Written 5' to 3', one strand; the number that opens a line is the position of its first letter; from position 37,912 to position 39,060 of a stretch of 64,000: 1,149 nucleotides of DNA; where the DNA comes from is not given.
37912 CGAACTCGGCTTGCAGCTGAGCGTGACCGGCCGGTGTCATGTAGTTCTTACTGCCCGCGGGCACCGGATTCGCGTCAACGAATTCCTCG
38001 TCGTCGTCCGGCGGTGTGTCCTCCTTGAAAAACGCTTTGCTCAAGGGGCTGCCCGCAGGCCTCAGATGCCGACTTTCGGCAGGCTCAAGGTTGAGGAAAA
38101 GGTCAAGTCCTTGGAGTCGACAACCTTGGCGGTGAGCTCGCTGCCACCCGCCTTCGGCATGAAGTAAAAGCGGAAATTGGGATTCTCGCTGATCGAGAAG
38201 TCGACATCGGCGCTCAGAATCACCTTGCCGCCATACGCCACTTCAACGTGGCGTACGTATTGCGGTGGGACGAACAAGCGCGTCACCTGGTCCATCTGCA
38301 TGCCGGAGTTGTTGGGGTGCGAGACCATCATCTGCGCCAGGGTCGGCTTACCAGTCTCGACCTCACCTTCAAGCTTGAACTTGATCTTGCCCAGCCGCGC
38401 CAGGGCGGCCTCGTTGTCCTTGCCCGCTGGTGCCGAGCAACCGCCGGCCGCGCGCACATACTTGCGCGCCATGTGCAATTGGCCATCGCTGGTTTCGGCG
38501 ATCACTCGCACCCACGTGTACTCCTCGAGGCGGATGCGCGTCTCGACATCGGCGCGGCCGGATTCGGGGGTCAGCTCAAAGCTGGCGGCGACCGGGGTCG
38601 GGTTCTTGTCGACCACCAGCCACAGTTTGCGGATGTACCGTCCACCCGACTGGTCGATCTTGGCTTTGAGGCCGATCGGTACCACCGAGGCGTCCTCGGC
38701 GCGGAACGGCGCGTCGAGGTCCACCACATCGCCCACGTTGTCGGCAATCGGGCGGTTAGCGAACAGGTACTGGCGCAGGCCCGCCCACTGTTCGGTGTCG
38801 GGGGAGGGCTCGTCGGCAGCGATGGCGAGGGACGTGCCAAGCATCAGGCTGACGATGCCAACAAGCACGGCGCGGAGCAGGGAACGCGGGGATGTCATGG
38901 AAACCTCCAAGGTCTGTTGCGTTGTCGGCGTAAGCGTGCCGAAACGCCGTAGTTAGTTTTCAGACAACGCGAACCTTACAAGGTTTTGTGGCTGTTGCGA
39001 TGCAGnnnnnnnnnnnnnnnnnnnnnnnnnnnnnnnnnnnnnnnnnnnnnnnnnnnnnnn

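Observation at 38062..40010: Secreted single-cysteine SoxYZ-fusion carrier paired with a secreted MBL hydrolase: a poorly understood module near the quinoprotein island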

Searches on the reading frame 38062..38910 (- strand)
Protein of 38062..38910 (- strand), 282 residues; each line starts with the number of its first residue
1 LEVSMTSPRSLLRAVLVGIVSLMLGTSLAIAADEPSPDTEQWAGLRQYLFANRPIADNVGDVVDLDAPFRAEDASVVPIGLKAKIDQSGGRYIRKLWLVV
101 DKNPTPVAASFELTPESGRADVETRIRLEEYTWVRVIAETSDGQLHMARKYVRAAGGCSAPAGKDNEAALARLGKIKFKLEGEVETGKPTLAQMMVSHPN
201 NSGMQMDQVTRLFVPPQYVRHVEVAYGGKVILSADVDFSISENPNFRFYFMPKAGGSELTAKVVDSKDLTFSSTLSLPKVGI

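Call 3: search_protein_families(library=ncbifam, proteins=[window:38062-38910:-], max_evalue=0.01)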
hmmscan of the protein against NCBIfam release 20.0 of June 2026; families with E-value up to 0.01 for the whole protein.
window:38062-38910:- (282 aa): 4 families
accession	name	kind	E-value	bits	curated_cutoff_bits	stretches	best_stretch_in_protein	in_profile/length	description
TIGR04557.1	fuse_rel_SoxYZ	equivalog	1.7e-80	269.5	140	1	42-271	1-225/226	quinoprotein dehydrogenase-associated SoxYZ-like carrier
TIGR04488.1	SoxY_true_GGCGG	equivalog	6.4e-22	78.6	125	1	9-158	3-147/149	thiosulfate oxidation carrier protein SoxY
TIGR04490.1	SoxZ_true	equivalog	1.7e-16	59.9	76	1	187-274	8-95/98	thiosulfate oxidation carrier complex protein SoxZ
TIGR04487.1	SoxY_para_1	exception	3.3e-13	49.7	172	1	62-148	47-133/146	SoxY-related AACIE arm protein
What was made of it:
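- On Canonical SoxY / SoxZ (TIGR04488, TIGR04490): SoxY scores 78.6 against 125 and SoxZ 59.9 against 76 (call 3).
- Closest known: Canonical SoxYZ carrier with SoxB thiosulfohydrolase. Different: Scores are below the true SoxY and SoxZ cut-offs (call 3).
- Family membership is above the curated cut-offs (call 3). Scores are below the cut-offs of the true SoxY and SoxZ models and above the cut-off of the quinoprotein-associated model (call 3).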

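Call 4: search_protein_families(library=pfam, proteins=[window:38062-38910:-], max_evalue=0.01)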
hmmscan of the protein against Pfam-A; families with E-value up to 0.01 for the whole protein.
window:38062-38910:- (282 aa): 2 families
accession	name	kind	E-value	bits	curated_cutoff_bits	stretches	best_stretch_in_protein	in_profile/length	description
PF13501.12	SoxY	-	3.1e-35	121.2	28.4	1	49-158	4-112/112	Sulfur oxidation protein SoxY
PF08770.17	SoxZ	-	3.6e-27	94.4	25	1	183-274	5-96/98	Sulphur oxidation protein SoxZ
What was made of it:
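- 38062..38898 (-): Gene for the secreted fused SoxY-SoxZ-like carrier (278 aa). The maximal ORF extends to the TTG at 38910. TIGR04557 scores 269.5 bits against a cut-off of 140, and Pfam finds SoxY plus SoxZ (calls 3, 4).
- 38089..38364 (-): SoxZ-like domain. Pfam PF08770 covers residues 183-274 of the 282-aa form (call 4).
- Checked: Pfam finds SoxY (E=3e-35) ending exactly at the cysteine, then SoxZ (E=4e-27) (call 4).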

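Call 6: find_encoding_contigs(protein=window:38062-38910:-, flank=10000, max_places=6)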
Protein window:38062-38910:- (282 aa): no gene with exactly this product is on record in the collection.
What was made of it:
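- Tried and rejected: Exact-sequence look-up of the 282-aa TTG-start form found nothing (call 6).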

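Call 7: find_encoding_contigs(protein=window:38062-38898:-, flank=10000, max_places=6)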
Protein window:38062-38898:- (278 aa): 23 contigs read that carry it; 6 places shown.
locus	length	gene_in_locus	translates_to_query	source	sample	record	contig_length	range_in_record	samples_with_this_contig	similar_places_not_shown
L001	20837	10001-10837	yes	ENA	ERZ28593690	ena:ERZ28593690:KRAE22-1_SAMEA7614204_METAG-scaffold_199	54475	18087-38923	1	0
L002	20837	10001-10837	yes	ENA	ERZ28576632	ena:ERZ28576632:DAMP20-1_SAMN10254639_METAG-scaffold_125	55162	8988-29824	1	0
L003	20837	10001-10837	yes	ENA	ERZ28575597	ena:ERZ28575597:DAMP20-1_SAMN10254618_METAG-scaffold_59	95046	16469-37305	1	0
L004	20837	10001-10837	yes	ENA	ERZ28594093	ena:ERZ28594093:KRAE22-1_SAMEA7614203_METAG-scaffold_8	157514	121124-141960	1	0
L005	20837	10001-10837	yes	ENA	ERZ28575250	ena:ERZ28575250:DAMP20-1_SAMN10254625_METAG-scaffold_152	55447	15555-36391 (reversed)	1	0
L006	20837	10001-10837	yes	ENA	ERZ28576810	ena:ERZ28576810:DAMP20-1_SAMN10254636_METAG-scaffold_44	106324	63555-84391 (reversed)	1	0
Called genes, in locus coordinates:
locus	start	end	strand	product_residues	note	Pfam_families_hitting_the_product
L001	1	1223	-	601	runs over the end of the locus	PF01011:PQQ, PF13570:Beta-prop_ACSF4 (faint), PF13360:PQQ_2, PF01011:PQQ (weak)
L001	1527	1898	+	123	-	PF01329:Pterin_4a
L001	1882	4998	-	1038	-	PF00873:ACR_tran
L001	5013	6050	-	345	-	-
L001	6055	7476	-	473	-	PF02321:OEP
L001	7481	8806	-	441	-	PF01266:DAO (faint), PF07992:Pyr_redox_2, PF13454:NAD_binding_9 (faint), PF13738:Pyr_redox_3 (faint), PF00070:Pyr_redox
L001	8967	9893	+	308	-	PF00753:Lactamase_B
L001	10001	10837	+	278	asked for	PF13501:SoxY, PF08770:SoxZ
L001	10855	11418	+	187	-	PF03449:GreA_GreB_N, PF01272:GreA_GreB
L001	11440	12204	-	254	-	PF02390:Methyltransf_4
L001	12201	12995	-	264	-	PF05690:ThiG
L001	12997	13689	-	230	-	PF00005:ABC_tran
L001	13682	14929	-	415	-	PF12704:MacB_PCD, PF02687:FtsX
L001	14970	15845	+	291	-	-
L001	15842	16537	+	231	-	PF00730:HhH-GPD, PF00633:HHH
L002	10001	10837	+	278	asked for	PF13501:SoxY, PF08770:SoxZ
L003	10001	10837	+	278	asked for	PF13501:SoxY, PF08770:SoxZ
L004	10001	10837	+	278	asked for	PF13501:SoxY, PF08770:SoxZ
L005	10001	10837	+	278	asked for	PF13501:SoxY, PF08770:SoxZ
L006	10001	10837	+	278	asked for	PF13501:SoxY, PF08770:SoxZ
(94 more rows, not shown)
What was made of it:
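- Checked: That gives 278 aa, which is the form found in 23 or more metagenome contigs (call 7). Gene callers start at the ATG at 39932, giving 308 aa (call 7).
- Tried and rejected: The 278-aa ATG form was found (call 7), so the start was revised.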

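Call 11: find_homologous_proteins(query=window:38062-38898:-, max_evalue=0.00001)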
Query window:38062-38898:- (278 aa): 5439 proteins with E <= 0.00001 among 7641 candidates; the best 120 are listed.
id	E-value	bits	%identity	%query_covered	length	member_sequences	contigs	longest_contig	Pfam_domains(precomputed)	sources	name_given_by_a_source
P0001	3.4e-179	612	100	100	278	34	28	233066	PF08770.18,PF13501.13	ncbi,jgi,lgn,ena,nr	ncbi:MAG: quinoprotein dehydrogenase-associated SoxYZ-like carrier [Betaproteobacteria bacterium]|jg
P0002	9.3e-151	519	84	97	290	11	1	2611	PF08770.18,PF13501.13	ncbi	-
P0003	2.0e-145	501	82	99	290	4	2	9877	PF08770.18,PF13501.13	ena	-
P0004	2.5e-145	501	85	90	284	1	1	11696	PF08770.18,PF13501.13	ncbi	-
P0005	2.8e-145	501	79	99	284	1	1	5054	PF08770.18,PF13501.13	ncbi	-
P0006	2.8e-145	501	82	96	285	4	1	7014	PF08770.18,PF13501.13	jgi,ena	-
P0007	4.3e-145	500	82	97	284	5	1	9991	PF08770.18,PF13501.13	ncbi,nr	ncbi:MAG: quinoprotein dehydrogenase-associated SoxYZ-like carrier [Burkholderiales bacterium]|nr:qu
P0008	1.1e-144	499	85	90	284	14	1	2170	PF08770.18,PF13501.13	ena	-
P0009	3.2e-144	497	84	90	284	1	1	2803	PF08770.18,PF13501.13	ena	-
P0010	3.3e-144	497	84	90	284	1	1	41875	PF08770.18,PF13501.13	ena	-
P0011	5.0e-144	497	78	99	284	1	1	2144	PF08770.18,PF13501.13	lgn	-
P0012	1.5e-143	495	86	90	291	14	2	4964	PF08770.18,PF13501.13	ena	-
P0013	4.9e-143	493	85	90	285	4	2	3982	PF08770.18,PF13501.13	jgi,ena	-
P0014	7.5e-143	493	83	92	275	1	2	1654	PF08770.18,PF13501.13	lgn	-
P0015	2.0e-141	488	78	99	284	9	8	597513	PF08770.18,PF13501.13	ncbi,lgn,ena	-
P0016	5.2e-136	470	76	97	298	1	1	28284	PF08770.18,PF13501.13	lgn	-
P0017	2.7e-130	452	75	94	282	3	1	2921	PF08770.18,PF13501.13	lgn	-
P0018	6.2e-101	355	63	91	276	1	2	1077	PF08770.18,PF13501.13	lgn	-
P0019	2.5e-100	353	59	96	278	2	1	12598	PF08770.18,PF13501.13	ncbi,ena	-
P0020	1.7e-99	351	62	90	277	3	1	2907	PF08770.18,PF13501.13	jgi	jgi:sulfur-oxidizing protein SoxY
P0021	1.8e-99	351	61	91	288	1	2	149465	PF08770.18,PF13501.13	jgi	jgi:sulfur-oxidizing protein SoxY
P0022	3.1e-99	350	59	95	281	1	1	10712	PF08770.18,PF13501.13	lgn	-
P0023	5.7e-99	349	58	97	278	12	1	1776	PF08770.18,PF13501.13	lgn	-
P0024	1.2e-98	348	62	91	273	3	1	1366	PF08770.18,PF13501.13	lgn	-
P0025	1.5e-98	347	63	85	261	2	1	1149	PF08770.18,PF13501.13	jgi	jgi:sulfur-oxidizing protein SoxY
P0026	5.1e-98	346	62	85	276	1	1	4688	PF08770.18,PF13501.13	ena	-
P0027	7.8e-98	345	61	90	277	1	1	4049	PF08770.18,PF13501.13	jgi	jgi:sulfur-oxidizing protein SoxY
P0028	7.9e-98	345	61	88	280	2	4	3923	PF08770.18,PF13501.13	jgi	jgi:sulfur-oxidizing protein SoxY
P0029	1.6e-97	344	56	98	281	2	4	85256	PF08770.18,PF13501.13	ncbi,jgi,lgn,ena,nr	ncbi:MAG TPA: quinoprotein dehydrogenase-associated SoxYZ-like carrier [Burkholderiales bacterium]|n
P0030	2.0e-97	344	62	85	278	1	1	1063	PF08770.18,PF13501.13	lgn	-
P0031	2.0e-97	344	60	88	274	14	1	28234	PF08770.18,PF13501.13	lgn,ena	-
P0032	2.7e-97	343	57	97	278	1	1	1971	PF08770.18,PF13501.13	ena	-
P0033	3.2e-97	343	62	85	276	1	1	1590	PF08770.18,PF13501.13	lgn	-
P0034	3.5e-97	343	62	84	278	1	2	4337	PF08770.18,PF13501.13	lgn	-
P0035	4.8e-97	343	62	84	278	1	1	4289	PF08770.18,PF13501.13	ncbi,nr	ncbi:MAG TPA: quinoprotein dehydrogenase-associated SoxYZ-like carrier [Burkholderiales bacterium]|n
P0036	5.4e-97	342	58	94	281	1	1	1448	PF08770.18,PF13501.13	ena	-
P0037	5.6e-97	342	58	92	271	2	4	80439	PF08770.18,PF13501.13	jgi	-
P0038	5.8e-97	342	57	95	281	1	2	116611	PF08770.18,PF13501.13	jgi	jgi:sulfur-oxidizing protein SoxY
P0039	6.4e-97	342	59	90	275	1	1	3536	PF08770.18,PF13501.13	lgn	-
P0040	7.5e-97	342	57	96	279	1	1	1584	PF08770.18,PF13501.13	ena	-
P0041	8.2e-97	342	60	89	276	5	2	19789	PF08770.18,PF13501.13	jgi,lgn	jgi:sulfur-oxidizing protein SoxY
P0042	8.8e-97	342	57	95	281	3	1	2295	PF08770.18,PF13501.13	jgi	-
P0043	9.6e-97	342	58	97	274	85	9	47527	PF08770.18,PF13501.13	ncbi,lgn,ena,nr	ncbi:MAG: quinoprotein dehydrogenase-associated SoxYZ-like carrier [Thauera sp.]|nr:MAG: quinoprotei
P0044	9.8e-97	342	62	85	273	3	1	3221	PF08770.18,PF13501.13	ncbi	-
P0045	1.1e-96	341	60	85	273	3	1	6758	PF08770.18,PF13501.13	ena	-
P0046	1.2e-96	341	60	89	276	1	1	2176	PF08770.18,PF13501.13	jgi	-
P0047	1.5e-96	341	60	90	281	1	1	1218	PF08770.18,PF13501.13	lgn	-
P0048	1.9e-96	341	57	94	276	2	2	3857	PF08770.18,PF13501.13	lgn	-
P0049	3.4e-96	340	58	90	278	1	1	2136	PF08770.18,PF13501.13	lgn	-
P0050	3.4e-96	340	57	96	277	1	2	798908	PF08770.18,PF13501.13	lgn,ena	-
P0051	3.5e-96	340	61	89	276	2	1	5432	PF08770.18,PF13501.13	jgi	jgi:sulfur-oxidizing protein SoxY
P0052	4.8e-96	339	58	89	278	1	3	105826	PF08770.18,PF13501.13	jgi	jgi:sulfur-oxidizing protein SoxY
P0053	7.3e-96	339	58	94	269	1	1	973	PF08770.18,PF13501.13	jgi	jgi:sulfur-oxidizing protein SoxY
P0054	8.2e-96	338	57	93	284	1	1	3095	PF08770.18,PF13501.13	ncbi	ncbi:MAG: quinoprotein dehydrogenase-associated SoxYZ-like carrier [Burkholderiales bacterium]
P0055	8.9e-96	338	58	88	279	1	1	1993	PF08770.18,PF13501.13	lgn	-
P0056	9.2e-96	338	60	91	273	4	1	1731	PF08770.18,PF13501.13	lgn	-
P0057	1.0e-95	338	62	87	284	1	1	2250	PF08770.18,PF13501.13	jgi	-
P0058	1.1e-95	338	59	86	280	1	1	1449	PF08770.18,PF13501.13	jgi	-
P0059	1.4e-95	338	59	93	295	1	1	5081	PF08770.18,PF13501.13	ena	-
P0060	1.5e-95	338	59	85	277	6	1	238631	PF08770.18,PF13501.13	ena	-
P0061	1.5e-95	338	58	96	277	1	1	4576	PF08770.18,PF13501.13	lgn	-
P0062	1.6e-95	338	58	94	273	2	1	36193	PF08770.18,PF13501.13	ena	-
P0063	1.6e-95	338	56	95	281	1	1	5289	PF08770.18,PF13501.13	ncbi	-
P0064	1.9e-95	337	62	88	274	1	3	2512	PF08770.18,PF13501.13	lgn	-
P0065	2.2e-95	337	61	84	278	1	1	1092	PF08770.18,PF13501.13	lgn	-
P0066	2.4e-95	337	57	96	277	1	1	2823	PF08770.18,PF13501.13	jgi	jgi:sulfur-oxidizing protein SoxY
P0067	2.4e-95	337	57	90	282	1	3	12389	PF08770.18,PF13501.13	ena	-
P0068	2.5e-95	337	55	99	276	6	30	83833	PF08770.18,PF13501.13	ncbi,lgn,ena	-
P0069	2.7e-95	337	62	84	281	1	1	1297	PF08770.18,PF13501.13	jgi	jgi:sulfur-oxidizing protein SoxY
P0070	2.7e-95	337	57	93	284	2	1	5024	PF08770.18,PF13501.13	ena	-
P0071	2.8e-95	337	56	94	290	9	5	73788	PF08770.18,PF13501.13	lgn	-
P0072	3.0e-95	337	56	95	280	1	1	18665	PF08770.18,PF13501.13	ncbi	-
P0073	3.1e-95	337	56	95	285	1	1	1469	PF08770.18,PF13501.13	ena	-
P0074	3.2e-95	337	61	85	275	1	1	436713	PF08770.18,PF13501.13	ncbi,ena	-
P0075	3.3e-95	337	58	88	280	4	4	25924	PF08770.18,PF13501.13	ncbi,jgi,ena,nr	ncbi:MAG: quinoprotein dehydrogenase-associated SoxYZ-like carrier [Burkholderiales bacterium]|nr:qu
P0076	3.5e-95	336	60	87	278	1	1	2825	PF08770.18,PF13501.13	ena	-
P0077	3.7e-95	336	59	85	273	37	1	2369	PF08770.18,PF13501.13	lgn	-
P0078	3.8e-95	336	60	86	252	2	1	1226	PF08770.18,PF13501.13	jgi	jgi:sulfur-oxidizing protein SoxY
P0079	5.9e-95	336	56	94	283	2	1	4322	PF08770.18,PF13501.13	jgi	jgi:sulfur-oxidizing protein SoxY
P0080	6.0e-95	336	59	91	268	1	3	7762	PF08770.18,PF13501.13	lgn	-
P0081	6.3e-95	336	57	99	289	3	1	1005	PF08770.18,PF13501.13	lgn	-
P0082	7.6e-95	335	59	87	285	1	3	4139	PF08770.18,PF13501.13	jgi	jgi:sulfur-oxidizing protein SoxY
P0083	7.6e-95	335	58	91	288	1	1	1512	PF08770.18,PF13501.13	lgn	-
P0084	9.8e-95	335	57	95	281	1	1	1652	PF08770.18,PF13501.13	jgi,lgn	-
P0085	1.0e-94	335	56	96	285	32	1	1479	PF08770.18,PF13501.13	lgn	-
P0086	1.0e-94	335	61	89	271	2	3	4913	PF08770.18,PF13501.13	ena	-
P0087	1.1e-94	335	55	96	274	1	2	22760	PF08770.18,PF13501.13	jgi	jgi:sulfur-oxidizing protein SoxY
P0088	1.2e-94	335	59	89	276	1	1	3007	PF08770.18,PF13501.13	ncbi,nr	ncbi:MAG TPA: quinoprotein dehydrogenase-associated SoxYZ-like carrier [Burkholderiales bacterium]|n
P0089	1.2e-94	335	57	92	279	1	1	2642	PF08770.18,PF13501.13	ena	-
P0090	1.3e-94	335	59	89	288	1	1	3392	PF08770.18,PF13501.13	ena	-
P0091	1.3e-94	335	57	86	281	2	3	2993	PF08770.18,PF13501.13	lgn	-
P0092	1.3e-94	335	56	96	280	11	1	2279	PF08770.18,PF13501.13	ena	-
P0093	1.5e-94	334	58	91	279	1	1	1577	PF08770.18,PF13501.13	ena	-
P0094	1.5e-94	334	58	91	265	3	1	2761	PF08770.18,PF13501.13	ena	-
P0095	1.7e-94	334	58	95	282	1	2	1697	PF08770.18,PF13501.13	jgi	jgi:sulfur-oxidizing protein SoxY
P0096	2.0e-94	334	56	94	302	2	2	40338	PF08770.18,PF13501.13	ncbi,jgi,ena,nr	ncbi:MAG TPA: quinoprotein dehydrogenase-associated SoxYZ-like carrier [Burkholderiales bacterium]|n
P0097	2.0e-94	334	58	94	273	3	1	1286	PF08770.18,PF13501.13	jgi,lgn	jgi:sulfur-oxidizing protein SoxY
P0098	2.0e-94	334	57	89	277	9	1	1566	PF08770.18,PF13501.13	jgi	jgi:sulfur-oxidizing protein SoxY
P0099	2.1e-94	334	60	86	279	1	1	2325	PF08770.18,PF13501.13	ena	-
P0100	2.4e-94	334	57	90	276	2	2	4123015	PF08770.18,PF13501.13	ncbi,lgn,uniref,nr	ncbi:quinoprotein dehydrogenase-associated SoxYZ-like carrier [Methyloversatilis thermotolerans]|uni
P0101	2.4e-94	334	59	89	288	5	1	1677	PF08770.18,PF13501.13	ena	-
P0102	2.5e-94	334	57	92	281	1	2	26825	PF08770.18,PF13501.13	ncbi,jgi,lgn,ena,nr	ncbi:MAG TPA: quinoprotein dehydrogenase-associated SoxYZ-like carrier [Burkholderiales bacterium]|n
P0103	2.5e-94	334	53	97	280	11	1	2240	PF08770.18,PF13501.13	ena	-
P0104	2.5e-94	334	57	94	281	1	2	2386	PF08770.18,PF13501.13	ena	-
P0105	2.7e-94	334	56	92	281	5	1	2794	PF08770.18,PF13501.13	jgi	jgi:sulfur-oxidizing protein SoxY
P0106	2.9e-94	333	57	96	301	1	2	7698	PF08770.18,PF13501.13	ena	-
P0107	3.0e-94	333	55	100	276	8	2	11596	PF08770.18,PF13501.13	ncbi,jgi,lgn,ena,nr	ncbi:MAG TPA: quinoprotein dehydrogenase-associated SoxYZ-like carrier [Rhodocyclaceae bacterium]|jg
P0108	3.2e-94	333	54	96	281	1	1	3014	PF08770.18,PF13501.13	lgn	-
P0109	3.3e-94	333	59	93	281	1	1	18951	PF08770.18,PF13501.13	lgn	-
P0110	3.4e-94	333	60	85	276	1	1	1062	PF08770.18,PF13501.13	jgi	jgi:sulfur-oxidizing protein SoxY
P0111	3.6e-94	333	56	94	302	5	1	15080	PF08770.18,PF13501.13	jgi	-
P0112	3.8e-94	333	59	88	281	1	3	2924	PF08770.18,PF13501.13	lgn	-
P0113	4.0e-94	333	58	91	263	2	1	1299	PF08770.18,PF13501.13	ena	-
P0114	4.7e-94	333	60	86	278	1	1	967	PF08770.18,PF13501.13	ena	-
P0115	4.9e-94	333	56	96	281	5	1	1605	PF08770.18,PF13501.13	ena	-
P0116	5.0e-94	333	57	95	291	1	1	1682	PF08770.18,PF13501.13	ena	-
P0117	5.2e-94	333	60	85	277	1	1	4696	PF08770.18,PF13501.13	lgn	-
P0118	5.8e-94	332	58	93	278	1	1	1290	PF08770.18,PF13501.13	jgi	jgi:sulfur-oxidizing protein SoxY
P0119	6.1e-94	332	59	88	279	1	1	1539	PF08770.18,PF13501.13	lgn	-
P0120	6.1e-94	332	57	92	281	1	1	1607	PF08770.18,PF13501.13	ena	-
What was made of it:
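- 38062..38898 (-): The identical protein P0001 is named in NCBI (call 11).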

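Call 14: find_related_loci(query=A1, collection=genome_contigs, flank=10000)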
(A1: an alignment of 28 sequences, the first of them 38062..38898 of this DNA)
Query A1 (278 aa) in genome_contigs; peptide patterns used: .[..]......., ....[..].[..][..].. (x = any residue, [..] = any of these).
599 stretches matched a pattern (row limit reached: there are more); 458 encode a relative of the query (tblastn E <= 1e-3); the best 80 are kept; 80 distinct loci.
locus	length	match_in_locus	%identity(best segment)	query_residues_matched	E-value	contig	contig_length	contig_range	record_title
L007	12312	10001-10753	86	27-277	4e-148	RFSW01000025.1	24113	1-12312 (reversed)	MAG: Betaproteobacteria bacterium isolate WB4_1_1427 contig_100_24, whole genome shotgun sequence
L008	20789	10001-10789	58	5-273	2e-106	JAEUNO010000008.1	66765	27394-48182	MAG: Methyloversatilis sp. isolate new MAG-175 k141_2312686, whole genome shotgun sequence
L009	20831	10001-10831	54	2-278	5e-103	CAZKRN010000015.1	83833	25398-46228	MAG TPA_asm: uncultured Methyloversatilis sp. isolate SRP287051_co2_164 genome assembly, contig: NODE_628_length_83833_c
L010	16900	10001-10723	60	29-273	3e-102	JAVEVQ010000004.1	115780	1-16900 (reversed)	MAG: Methyloversatilis sp. isolate BF4_125 NODE_412_length_115780_cov_40.824570_Biofilm4, whole genome shotgun sequence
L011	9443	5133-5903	58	18-273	9e-102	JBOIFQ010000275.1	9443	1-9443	MAG: Burkholderiales bacterium isolate H1-B1_metabat2.bin.84 k127_1740217, whole genome shotgun sequence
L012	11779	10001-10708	60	37-273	2e-100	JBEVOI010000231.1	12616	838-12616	MAG: Burkholderiales bacterium isolate T4R6BO.64.metabat2 T4R6BO.64.metabat2_k133_8510254, whole genome shotgun sequence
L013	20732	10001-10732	57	30-273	4e-100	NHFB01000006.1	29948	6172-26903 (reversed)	MAG: Betaproteobacteria bacterium TMED100 37499, whole genome shotgun sequence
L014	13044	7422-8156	59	27-273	6e-99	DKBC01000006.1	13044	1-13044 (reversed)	MAG TPA_asm: Betaproteobacteria bacterium UBA6910 UBA6910_contig_18958, whole genome shotgun sequence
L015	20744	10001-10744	57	25-273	7e-99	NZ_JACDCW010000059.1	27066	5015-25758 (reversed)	MAG: Methylibium sp. isolate MGR_bin318 SD2899_NODE_481_length_27066_cov_5.073314, whole genome shotgun sequence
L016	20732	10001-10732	58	27-271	3e-98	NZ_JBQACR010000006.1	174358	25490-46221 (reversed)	Pelomicrobium sp. G1 NODE_6_length_174358_cov_309.472209, whole genome shotgun sequence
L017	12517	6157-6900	58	25-273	3e-98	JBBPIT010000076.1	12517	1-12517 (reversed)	MAG: Pseudomonadota bacterium isolate BPF1-28-30_bin_3 NODE_583_length_12517_cov_18.441582, whole genome shotgun sequenc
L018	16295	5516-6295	56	17-275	2e-97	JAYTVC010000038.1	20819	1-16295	MAG: Pseudomonadota bacterium isolate GFS_5653 GFS_5653_37, whole genome shotgun sequence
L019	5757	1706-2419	59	35-273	1e-97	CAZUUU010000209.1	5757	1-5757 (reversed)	MAG TPA_asm: uncultured Methylibium sp. isolate SRP287051_co1_41 genome assembly, contig: NODE_16788_length_5757_cov_10.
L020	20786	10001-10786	56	14-273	3e-97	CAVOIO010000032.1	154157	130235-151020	MAG: uncultured beta proteobacterium isolate MFD10007.bin.2.188 genome assembly, contig: contig_54606, whole genome shot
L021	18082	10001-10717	58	34-273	5e-96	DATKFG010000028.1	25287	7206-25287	MAG TPA_asm: Burkholderiaceae bacterium isolate SMAG_U14519 k141_1756016, whole genome shotgun sequence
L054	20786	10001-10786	50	16-277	6e-83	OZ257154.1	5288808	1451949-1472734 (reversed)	MAG: Burkholderiales bacterium isolate 5a1f4b7f-29eb-4d11-b998-9e1cb223b6c6 genome assembly, chromosome: 1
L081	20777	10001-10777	46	12-270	5e-74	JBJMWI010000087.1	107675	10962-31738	MAG: Burkholderiales bacterium isolate 12C16O_168h_50_unf_bin_22 k141_5078226, whole genome shotgun sequence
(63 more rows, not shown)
